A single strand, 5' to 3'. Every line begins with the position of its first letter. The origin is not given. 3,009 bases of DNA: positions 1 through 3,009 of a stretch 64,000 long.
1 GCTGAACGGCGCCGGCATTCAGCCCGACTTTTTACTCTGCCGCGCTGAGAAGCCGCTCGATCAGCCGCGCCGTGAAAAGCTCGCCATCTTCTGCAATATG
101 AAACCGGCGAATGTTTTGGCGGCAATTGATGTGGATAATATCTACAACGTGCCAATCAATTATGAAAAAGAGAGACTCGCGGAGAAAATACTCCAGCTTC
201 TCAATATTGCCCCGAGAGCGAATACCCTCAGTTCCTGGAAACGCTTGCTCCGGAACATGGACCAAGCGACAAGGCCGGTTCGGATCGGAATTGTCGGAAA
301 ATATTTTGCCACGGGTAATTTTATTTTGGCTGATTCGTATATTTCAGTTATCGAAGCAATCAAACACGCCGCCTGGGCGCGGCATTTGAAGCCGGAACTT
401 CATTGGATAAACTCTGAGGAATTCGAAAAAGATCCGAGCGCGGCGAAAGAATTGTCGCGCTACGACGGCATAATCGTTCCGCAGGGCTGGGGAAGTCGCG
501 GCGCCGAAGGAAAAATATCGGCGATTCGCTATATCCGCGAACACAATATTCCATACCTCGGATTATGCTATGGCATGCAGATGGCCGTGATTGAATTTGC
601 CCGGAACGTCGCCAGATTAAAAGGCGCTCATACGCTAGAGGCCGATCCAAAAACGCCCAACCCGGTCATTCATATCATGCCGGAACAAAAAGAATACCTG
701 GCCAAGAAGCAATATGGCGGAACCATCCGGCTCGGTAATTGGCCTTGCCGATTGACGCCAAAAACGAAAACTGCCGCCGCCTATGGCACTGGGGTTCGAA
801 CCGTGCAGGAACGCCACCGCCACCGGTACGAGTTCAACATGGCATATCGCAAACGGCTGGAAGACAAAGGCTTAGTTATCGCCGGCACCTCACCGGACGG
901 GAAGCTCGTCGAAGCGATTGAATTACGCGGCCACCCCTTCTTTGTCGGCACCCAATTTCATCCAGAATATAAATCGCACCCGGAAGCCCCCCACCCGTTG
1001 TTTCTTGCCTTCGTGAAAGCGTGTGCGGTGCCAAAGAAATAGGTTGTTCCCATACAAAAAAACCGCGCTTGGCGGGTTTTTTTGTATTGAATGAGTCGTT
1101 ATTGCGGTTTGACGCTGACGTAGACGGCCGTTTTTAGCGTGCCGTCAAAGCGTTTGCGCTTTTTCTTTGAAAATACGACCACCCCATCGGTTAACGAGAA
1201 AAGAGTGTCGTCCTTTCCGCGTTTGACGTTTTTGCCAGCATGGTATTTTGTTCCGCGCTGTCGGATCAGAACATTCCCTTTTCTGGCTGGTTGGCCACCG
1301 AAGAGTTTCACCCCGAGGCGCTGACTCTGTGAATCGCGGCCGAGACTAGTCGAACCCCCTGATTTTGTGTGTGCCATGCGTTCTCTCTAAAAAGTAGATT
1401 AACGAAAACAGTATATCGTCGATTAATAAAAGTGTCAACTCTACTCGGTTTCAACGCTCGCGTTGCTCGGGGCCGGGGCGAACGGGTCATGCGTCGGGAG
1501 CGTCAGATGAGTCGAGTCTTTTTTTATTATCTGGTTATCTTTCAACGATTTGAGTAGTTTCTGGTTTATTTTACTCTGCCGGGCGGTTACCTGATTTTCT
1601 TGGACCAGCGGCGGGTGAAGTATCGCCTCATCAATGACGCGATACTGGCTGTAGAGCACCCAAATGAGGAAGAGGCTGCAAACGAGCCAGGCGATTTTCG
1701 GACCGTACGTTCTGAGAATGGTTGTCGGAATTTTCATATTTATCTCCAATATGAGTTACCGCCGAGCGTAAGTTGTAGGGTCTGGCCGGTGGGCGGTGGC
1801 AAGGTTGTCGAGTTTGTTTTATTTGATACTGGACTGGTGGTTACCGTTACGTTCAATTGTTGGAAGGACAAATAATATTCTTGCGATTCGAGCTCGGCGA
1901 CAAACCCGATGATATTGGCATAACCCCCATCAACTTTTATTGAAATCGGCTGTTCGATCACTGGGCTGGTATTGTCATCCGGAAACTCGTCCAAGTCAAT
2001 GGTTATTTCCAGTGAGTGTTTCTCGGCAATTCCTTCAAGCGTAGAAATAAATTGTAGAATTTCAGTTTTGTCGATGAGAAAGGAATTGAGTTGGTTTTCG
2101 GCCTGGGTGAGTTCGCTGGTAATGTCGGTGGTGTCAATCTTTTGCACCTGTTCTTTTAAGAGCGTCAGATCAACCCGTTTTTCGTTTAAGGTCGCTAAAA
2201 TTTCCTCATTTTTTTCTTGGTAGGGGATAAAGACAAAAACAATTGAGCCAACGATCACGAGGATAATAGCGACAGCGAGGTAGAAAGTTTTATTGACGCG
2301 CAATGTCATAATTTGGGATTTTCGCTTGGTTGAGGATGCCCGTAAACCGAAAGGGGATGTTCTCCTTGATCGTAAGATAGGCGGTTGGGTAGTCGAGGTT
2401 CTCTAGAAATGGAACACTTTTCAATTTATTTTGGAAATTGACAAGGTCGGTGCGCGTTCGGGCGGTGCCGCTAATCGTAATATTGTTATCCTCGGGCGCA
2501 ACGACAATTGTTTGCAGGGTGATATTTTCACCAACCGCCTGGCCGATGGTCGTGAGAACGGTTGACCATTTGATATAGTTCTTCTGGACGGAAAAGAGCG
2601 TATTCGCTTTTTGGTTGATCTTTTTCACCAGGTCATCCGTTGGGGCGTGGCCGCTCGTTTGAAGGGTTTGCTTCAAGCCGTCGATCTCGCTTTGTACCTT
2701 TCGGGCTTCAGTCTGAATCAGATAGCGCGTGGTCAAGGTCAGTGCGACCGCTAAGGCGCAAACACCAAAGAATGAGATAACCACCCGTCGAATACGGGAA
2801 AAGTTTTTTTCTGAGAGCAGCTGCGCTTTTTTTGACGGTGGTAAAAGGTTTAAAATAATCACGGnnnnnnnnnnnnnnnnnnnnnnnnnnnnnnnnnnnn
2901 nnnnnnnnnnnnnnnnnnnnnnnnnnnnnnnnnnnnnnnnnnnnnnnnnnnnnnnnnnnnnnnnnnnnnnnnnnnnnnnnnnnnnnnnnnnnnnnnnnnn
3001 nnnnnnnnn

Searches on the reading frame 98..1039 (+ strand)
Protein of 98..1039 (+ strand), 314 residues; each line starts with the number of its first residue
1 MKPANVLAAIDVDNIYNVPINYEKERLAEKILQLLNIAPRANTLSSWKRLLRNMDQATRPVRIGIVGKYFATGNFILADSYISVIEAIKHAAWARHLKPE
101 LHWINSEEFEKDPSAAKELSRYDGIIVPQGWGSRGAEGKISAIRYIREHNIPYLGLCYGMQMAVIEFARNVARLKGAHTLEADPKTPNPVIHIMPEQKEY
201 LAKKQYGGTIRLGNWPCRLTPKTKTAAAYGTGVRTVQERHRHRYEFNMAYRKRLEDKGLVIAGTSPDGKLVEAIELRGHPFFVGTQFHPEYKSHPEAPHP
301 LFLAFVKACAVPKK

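Call 28: search_protein_families(library=pfam, proteins=[window:98-1039:+], max_evalue=0.001)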
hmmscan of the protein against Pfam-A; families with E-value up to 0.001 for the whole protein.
window:98-1039:+ (314 aa): 2 families
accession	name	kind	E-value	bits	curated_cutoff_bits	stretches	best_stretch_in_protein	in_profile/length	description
PF00117.34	GATase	-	3.7e-38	131.6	22.8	1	77-307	2-189/190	Glutamine amidotransferase class-I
PF07722.19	Peptidase_C26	-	9.6e-08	32.5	20.5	1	142-290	97-219/219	Peptidase C26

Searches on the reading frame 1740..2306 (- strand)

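Call 28: search_protein_families(library=pfam, proteins=[window:1740-2306:-], max_evalue=0.001)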
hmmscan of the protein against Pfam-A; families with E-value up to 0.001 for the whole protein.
window:1740-2306:- (188 aa): 1 family
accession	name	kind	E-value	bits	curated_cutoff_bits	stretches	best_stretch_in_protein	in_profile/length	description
PF04350.18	PilO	-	3.1e-05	24.6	22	1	39-155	14-123/145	Pilus assembly protein, PilO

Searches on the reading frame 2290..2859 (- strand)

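Call 28: search_protein_families(library=pfam, proteins=[window:2290-2859:-], max_evalue=0.001)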
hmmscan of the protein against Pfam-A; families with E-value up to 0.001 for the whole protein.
window:2290-2859:- (189 aa): 1 family
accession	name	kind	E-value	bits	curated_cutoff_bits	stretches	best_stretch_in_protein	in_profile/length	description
PF05137.18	PilN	-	7.9e-05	23.1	22.8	1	101-158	2-57/78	Fimbrial assembly protein (PilN)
